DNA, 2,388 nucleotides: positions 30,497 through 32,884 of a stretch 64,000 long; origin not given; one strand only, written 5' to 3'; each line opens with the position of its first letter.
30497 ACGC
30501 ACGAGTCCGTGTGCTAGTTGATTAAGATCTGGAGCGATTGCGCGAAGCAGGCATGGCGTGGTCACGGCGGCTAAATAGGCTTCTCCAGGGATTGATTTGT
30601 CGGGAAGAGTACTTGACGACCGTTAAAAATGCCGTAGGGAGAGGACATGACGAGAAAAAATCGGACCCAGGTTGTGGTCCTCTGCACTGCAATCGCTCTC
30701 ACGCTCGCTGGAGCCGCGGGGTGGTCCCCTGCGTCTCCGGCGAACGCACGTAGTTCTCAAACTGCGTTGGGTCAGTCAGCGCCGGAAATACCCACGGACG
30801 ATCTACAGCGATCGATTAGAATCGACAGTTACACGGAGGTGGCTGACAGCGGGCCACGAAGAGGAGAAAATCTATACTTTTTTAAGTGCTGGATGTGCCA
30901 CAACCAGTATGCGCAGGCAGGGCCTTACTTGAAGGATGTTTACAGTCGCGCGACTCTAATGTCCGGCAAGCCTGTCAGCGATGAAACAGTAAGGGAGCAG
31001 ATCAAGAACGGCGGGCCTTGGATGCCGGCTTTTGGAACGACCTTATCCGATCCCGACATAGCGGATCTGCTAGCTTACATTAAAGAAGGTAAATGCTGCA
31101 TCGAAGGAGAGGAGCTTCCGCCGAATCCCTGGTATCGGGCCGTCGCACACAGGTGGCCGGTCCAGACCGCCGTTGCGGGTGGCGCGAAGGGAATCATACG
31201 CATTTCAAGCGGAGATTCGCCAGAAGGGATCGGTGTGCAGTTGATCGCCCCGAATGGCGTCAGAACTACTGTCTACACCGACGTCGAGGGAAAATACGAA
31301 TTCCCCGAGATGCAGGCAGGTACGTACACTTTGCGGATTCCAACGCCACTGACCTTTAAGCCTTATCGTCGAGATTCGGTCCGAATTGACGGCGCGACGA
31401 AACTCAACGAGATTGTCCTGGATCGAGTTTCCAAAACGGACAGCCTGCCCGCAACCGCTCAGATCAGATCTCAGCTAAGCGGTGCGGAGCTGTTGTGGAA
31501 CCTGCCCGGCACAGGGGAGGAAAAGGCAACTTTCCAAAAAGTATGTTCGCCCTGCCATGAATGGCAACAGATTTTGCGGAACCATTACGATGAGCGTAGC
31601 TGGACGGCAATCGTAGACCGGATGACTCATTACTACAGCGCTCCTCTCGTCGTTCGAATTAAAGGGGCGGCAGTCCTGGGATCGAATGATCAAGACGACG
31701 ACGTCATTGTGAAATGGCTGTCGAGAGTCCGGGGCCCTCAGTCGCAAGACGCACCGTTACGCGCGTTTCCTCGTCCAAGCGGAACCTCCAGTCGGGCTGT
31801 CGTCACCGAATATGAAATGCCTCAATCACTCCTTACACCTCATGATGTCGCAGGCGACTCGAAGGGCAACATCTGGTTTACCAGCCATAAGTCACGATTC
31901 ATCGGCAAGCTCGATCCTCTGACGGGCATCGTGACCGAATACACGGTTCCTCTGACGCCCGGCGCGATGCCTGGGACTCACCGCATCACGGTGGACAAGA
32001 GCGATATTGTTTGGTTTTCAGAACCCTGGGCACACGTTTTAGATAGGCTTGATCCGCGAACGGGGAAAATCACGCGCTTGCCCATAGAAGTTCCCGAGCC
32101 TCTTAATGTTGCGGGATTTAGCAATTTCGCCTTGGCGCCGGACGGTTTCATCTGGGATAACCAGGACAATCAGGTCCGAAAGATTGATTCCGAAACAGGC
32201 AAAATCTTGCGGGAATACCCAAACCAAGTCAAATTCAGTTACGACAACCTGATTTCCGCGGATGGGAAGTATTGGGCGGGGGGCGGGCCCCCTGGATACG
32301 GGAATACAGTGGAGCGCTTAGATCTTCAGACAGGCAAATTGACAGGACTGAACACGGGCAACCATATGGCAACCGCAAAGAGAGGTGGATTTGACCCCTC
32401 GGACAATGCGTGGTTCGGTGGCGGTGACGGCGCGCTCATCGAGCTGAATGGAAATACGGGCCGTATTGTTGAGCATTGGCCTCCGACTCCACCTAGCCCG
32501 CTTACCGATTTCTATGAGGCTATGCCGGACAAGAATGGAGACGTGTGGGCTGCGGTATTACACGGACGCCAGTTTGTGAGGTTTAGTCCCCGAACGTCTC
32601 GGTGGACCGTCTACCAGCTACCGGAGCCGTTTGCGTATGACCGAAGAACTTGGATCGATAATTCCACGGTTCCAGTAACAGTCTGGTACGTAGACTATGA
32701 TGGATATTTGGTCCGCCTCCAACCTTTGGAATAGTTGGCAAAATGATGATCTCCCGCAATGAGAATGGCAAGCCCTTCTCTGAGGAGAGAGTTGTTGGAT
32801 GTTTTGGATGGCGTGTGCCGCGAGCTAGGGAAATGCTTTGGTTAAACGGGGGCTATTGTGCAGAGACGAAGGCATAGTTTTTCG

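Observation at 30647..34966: Tandem paralogs encoding a cytochrome c (two CxxCH motifs) / CarboxypepD_reg / beta-propeller fusion downstream of a TonB receptor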

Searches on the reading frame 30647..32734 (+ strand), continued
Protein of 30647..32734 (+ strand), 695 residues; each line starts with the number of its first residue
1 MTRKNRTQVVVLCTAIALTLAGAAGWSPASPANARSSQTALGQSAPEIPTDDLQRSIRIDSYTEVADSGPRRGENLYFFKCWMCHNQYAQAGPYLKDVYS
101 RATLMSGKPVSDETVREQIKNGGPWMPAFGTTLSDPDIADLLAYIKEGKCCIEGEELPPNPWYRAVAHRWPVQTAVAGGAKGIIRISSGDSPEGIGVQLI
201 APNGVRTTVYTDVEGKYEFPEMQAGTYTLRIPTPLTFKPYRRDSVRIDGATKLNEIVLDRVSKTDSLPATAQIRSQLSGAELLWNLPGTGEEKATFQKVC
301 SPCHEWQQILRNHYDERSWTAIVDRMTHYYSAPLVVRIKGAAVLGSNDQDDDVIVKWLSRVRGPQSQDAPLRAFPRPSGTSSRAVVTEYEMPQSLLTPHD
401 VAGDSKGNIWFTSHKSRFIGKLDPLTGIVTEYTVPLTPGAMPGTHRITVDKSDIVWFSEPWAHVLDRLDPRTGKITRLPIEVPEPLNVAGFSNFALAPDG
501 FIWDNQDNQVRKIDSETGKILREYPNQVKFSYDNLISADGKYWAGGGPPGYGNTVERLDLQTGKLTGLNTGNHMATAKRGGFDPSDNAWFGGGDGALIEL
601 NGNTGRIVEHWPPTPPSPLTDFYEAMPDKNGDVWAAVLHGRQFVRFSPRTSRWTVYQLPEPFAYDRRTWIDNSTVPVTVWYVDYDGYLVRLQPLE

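Call 67: search_protein_families(library=pfam, proteins=[P0122, P0255, P0181], max_evalue=0.01)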
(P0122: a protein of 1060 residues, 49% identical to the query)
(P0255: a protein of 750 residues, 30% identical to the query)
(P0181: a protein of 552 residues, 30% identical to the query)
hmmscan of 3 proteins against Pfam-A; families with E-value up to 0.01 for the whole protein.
P0122 (1060 aa): 9 families
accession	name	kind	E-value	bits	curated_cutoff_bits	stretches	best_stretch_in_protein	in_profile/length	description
PF10282.15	Lactonase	-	2e-23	83.6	21.7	1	71-341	58-309/344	Lactonase, 7-bladed beta-propeller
PF13620.12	CarboxypepD_reg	-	3.6e-11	43.7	32.3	1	533-611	3-81/82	Carboxypeptidase regulatory-like domain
PF24684.1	Vgb_lyase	-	2.3e-10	40.2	50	1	735-902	79-237/290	Virginiamycin B lyase family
PF13442.11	Cytochrome_CBB3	-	2.7e-08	34.5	27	1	422-497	3-68/68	Cytochrome C oxidase, cbb3-type, subunit III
PF21959.2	DUF6923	-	0.00035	20.9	27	0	846-935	89-175/234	Repeat of unknown function (DUF6923)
PF17210.9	SdrD_B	-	0.00057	20.5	29.7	1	538-591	18-72/112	SdrD B-like domain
PF08450.18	SGL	-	0.00058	20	26.3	0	806-928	8-121/246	SMP-30/Gluconolactonase/LRE-like region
PF07433.17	DUF1513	-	0.0026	17.3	27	0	313-370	89-149/304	Protein of unknown function (DUF1513)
PF00034.26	Cytochrom_C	-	0.0069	18.1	21.3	0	423-499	2-88/90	Cytochrome c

P0255 (750 aa): 10 families
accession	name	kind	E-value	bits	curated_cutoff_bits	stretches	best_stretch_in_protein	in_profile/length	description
PF24684.1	Vgb_lyase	-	6.9e-22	78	50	1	630-748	54-166/290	Virginiamycin B lyase family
PF13620.12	CarboxypepD_reg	-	1.8e-13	51.1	32.3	1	185-264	1-81/82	Carboxypeptidase regulatory-like domain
PF13442.11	Cytochrome_CBB3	-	9.5e-12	45.5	27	1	61-144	3-68/68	Cytochrome C oxidase, cbb3-type, subunit III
PF08450.18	SGL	-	4.5e-11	43.3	26.3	0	637-718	140-227/246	SMP-30/Gluconolactonase/LRE-like region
PF00034.26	Cytochrom_C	-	1.6e-07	33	21.3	1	61-145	1-87/90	Cytochrome c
PF13715.12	CarbopepD_reg_2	-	1.9e-05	25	32.2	1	187-264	2-76/88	CarboxypepD_reg-like domain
PF14495.11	Cytochrom_C550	-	0.0016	18.6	27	0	294-311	30-47/136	Cytochrome c-550 domain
PF01436.27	NHL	-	0.0025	18.2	20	0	464-478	5-19/28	NHL repeat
PF17210.9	SdrD_B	-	0.0028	18.3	29.7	1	197-248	23-75/112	SdrD B-like domain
PF07494.17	Reg_prop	-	0.0036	17.7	20.4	0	461-477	5-21/24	Two component regulator propeller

P0181 (552 aa): 7 families
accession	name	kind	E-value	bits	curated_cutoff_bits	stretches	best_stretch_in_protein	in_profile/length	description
PF24684.1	Vgb_lyase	-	1.8e-24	86.5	50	2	389-548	11-165/290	Virginiamycin B lyase family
PF13620.12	CarboxypepD_reg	-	1.4e-13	51.4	32.3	1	33-115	2-82/82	Carboxypeptidase regulatory-like domain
PF08450.18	SGL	-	1.2e-07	32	26.3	0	484-521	191-228/246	SMP-30/Gluconolactonase/LRE-like region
PF13715.12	CarbopepD_reg_2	-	2.4e-06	27.9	32.2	1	33-121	1-83/88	CarboxypepD_reg-like domain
PF17210.9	SdrD_B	-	4.1e-05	24.2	29.7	1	40-112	19-87/112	SdrD B-like domain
PF21959.2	DUF6923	-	0.00015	22.1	27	0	486-513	140-167/234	Repeat of unknown function (DUF6923)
PF07494.17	Reg_prop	-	0.00047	20.5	20.4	0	485-495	13-23/24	Two component regulator propeller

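Call 70: search_protein_families(library=ncbifam, proteins=[P0181, P0174, P0226, P0247], max_evalue=0.01)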
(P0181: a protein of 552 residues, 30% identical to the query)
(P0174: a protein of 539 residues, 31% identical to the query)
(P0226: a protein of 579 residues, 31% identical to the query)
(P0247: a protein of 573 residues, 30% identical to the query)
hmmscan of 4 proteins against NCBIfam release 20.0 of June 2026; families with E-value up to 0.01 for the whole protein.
P0181 (552 aa): 3 families
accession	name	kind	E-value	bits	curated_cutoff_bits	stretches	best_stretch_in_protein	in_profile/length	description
NF000096.1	stregra_B_VgbB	exception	5.5e-14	52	600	2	390-545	14-164/295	streptogramin B lyase Vgb(B)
NF000022.1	stregra_B_VgbA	exception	5.8e-14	51.9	600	2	389-545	13-164/299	streptogramin B lyase Vgb(A)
NF052228.1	T9SS_PorZ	equivalog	5.4e-05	21.8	260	0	339-426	428-517/757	type IX secretion system anionic LPS delivery protein PorZ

P0174 (539 aa): 4 families
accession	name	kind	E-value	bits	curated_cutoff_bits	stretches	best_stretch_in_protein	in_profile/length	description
NF000022.1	stregra_B_VgbA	exception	3.9e-14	52.5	600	2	374-504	12-138/299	streptogramin B lyase Vgb(A)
NF000096.1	stregra_B_VgbB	exception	1.2e-12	47.7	600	2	407-533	86-206/295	streptogramin B lyase Vgb(B)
NF052345.1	S_layer_anammox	exception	1.9e-06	25.6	1400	1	22-115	1307-1398/1596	Kustd1514 family S-layer glycoprotein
NF058648.1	ECF_sub_HI1622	equivalog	0.0056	16.7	100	0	26-91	24-91/180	NikL family nickel/cobalt ECF transporter subunit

P0226 (579 aa): 3 families
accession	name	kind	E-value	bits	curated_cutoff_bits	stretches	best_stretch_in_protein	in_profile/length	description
NF000096.1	stregra_B_VgbB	exception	3.2e-14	52.8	600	2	282-487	66-250/295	streptogramin B lyase Vgb(B)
NF000022.1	stregra_B_VgbA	exception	3.7e-11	42.7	600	2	455-574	50-166/299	streptogramin B lyase Vgb(A)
NF052345.1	S_layer_anammox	exception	6.8e-05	20.4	1400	1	34-145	1296-1398/1596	Kustd1514 family S-layer glycoprotein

P0247 (573 aa): 3 families
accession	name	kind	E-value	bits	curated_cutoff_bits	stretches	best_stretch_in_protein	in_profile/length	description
NF000022.1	stregra_B_VgbA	exception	4e-15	55.7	600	2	266-501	47-271/299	streptogramin B lyase Vgb(A)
NF000096.1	stregra_B_VgbB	exception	3.1e-14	52.8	600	2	266-479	47-250/295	streptogramin B lyase Vgb(B)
NF052345.1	S_layer_anammox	exception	5.8e-07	27.3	1400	1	39-126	1314-1395/1596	Kustd1514 family S-layer glycoprotein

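Call 71: list_cluster_members(proteins=[P0068, P0311, P0374])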
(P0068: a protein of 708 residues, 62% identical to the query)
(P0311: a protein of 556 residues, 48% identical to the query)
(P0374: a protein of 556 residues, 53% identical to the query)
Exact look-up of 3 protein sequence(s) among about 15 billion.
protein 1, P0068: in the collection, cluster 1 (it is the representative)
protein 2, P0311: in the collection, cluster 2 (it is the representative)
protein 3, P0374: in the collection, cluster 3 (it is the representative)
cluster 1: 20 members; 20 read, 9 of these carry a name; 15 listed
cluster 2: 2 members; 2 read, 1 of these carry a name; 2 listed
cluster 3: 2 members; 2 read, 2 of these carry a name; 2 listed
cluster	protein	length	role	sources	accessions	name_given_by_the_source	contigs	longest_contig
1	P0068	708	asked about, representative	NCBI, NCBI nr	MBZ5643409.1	MAG: c-type cytochrome [Acidobacteriia bacterium] | c-type cytochrome [Terriglobia bacterium]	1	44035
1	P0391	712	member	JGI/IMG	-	streptogramin lyase/cytochrome c5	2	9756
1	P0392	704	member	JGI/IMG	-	streptogramin lyase/cytochrome c5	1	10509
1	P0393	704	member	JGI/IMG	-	streptogramin lyase/mono/diheme cytochrome c family protein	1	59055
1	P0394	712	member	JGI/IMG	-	streptogramin lyase/cytochrome c5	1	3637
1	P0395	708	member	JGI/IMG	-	streptogramin lyase/mono/diheme cytochrome c family protein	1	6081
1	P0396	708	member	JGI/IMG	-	streptogramin lyase/mono/diheme cytochrome c family protein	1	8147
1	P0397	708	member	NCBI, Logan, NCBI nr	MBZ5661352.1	MAG: c-type cytochrome [Acidobacteriia bacterium] | c-type cytochrome [Terriglobia bacterium]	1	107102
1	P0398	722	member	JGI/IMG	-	virginiamycin B lyase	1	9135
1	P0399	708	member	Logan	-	-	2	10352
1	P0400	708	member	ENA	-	-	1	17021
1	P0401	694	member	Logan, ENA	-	-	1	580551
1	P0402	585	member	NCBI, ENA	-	-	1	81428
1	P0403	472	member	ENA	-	-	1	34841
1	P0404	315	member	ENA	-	-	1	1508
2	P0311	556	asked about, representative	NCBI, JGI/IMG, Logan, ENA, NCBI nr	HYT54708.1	MAG TPA: carboxypeptidase regulatory-like domain-containing protein [Verrucomicrobiae ... | carboxypeptidase regulatory-like domain-containing protein [Verrucomicrobiae bacterium]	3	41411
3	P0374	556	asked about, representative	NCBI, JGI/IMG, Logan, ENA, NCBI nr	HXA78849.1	MAG TPA: carboxypeptidase regulatory-like domain-containing protein [Candidatus ... | virginiamycin B lyase | carboxypeptidase regulatory-like domain-containing protein [Candidatus Acidoferrales ...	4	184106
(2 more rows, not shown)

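Call 74: find_related_loci(query=A5, collection=metagenome_contigs, flank=10000)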
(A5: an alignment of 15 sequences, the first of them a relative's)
Query A5 (550 aa) in metagenome_contigs; peptide patterns used: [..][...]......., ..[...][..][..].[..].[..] (x = any residue, [..] = any of these).
600 stretches matched a pattern (row limit reached: there are more); 585 encode a relative of the query (tblastn E <= 1e-3); the best 80 are kept; 80 distinct loci.
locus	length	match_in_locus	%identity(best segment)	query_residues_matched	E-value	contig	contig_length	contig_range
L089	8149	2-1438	100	72-550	0e+0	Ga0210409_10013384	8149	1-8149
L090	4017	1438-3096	75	1-550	0e+0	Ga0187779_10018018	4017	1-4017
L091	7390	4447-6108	72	1-550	0e+0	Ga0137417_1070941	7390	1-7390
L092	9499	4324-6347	72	1-550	0e+0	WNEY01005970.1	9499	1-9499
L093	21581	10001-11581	73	27-550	0e+0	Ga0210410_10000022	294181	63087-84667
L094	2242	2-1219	95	145-550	0e+0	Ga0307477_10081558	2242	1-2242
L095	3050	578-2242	66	1-550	0e+0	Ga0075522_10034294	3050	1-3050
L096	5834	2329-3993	66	1-550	0e+0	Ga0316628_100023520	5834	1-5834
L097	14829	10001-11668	65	1-550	0e+0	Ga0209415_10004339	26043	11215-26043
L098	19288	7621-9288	65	1-550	0e+0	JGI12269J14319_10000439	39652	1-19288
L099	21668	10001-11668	64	1-550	0e+0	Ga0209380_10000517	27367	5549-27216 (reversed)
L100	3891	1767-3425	65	1-550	0e+0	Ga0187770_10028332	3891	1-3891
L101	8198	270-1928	65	1-550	0e+0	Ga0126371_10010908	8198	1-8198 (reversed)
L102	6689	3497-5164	63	1-550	0e+0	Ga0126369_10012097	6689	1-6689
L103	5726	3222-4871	64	1-550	0e+0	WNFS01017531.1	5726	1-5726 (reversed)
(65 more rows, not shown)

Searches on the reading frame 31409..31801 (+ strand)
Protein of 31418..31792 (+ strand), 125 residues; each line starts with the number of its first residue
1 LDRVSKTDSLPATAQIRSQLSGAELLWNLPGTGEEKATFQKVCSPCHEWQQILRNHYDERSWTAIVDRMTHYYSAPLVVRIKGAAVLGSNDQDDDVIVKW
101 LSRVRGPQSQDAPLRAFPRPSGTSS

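Call 59: search_protein_families(library=pfam, proteins=[window:31418-31792:+], max_evalue=10)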
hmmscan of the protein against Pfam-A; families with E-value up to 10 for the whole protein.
seq(125 aa): 1 family
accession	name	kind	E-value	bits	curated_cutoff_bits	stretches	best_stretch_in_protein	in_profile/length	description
PF13442.11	Cytochrome_CBB3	-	0.11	13.3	27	1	36-67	7-35/68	Cytochrome C oxidase, cbb3-type, subunit III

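Call 63: predict_structure(alignment_id=A4)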
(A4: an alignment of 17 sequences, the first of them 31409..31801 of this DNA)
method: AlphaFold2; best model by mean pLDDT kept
length: 131 residues; sequences in the alignment: 17
mean_pLDDT: 73.4   pTM: 0.65
mean pLDDT of the five models: 73.4, 73.1, 72.9, 69.1, 68.2
residues with pLDDT >= 90: 34; 70-90: 45; 50-70: 36; < 50: 16
segments of 3 or more residues with pLDDT < 50: 1-8, 125-131
pLDDT, mean of each block of 10 residues (from residue 1): 45 58 80 91 86 86 91 70 51 81 94 75 50 46
secondary structure, 60 per line:
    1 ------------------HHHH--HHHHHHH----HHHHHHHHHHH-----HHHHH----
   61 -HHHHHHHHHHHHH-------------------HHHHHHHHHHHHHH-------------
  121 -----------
elements in order: H19-22 H25-31 H36-46 H52-56 H62-74 H94-107

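Call 66: fold_search(model_id=the predicted structure, library=pdb)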
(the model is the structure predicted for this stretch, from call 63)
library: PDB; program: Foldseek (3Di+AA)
matches with E <= 10: 9; with E <= 0.001: 0
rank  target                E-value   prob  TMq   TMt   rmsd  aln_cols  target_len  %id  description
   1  4uob                  4.8e+00  0.03  0.21  0.13   9.8       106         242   10  Crystal structure of Deinococcus radiodurans Endonuclease III-3 (released 2015-06-10)
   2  9ebu_A                5.1e+00  0.03  0.21  0.06  10.7        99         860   15  Wild-type EsCas13d binary complex (released 2025-11-19)
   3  5wm8_A                6.9e+00  0.01  0.17  0.07  14.0        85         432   15  Structure of the 10R (+)-cis-BP-dG modified Rev1 ternary complex (released 2017-10-25)
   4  5efq_B                7.8e+00  0.02  0.21  0.12  13.3       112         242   10  Crystal structure of human Cdk13/Cyclin K in complex with ADP-aluminum fluoride (released 2015-12-30)
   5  9qwo_A                8.9e+00  0.01  0.18  0.14  14.8       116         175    6  Vinculin tail bound to paxillin LD2 (released 2025-04-23)
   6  4p5d_A                9.4e+00  0.02  0.15  0.14   8.1        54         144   18  CRYSTAL STRUCTURE OF RAT DNPH1 (RCL) WITH 6-NAPHTHYL-PURINE-RIBOSIDE-MONOPHOSPHATE (released 2014-08-20)
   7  9e2j_F                9.4e+00  0.01  0.16  0.10  11.7       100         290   11  Variediene synthase with five cyclases (released 2025-05-21)
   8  5wm1_A                9.4e+00  0.01  0.17  0.07   6.5        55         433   24  Structure of the 10S (+)-trans-BP-dG modified Rev1 ternary complex (released 2017-10-25)
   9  9bt6_C                9.4e+00  0.01  0.14  0.12  14.6       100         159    9  Crystal structure of Chorismate Mutase from Mycobacterium tuberculosis in complex with the cyclic peptide inhibitor L2 (released 2025-02-26)
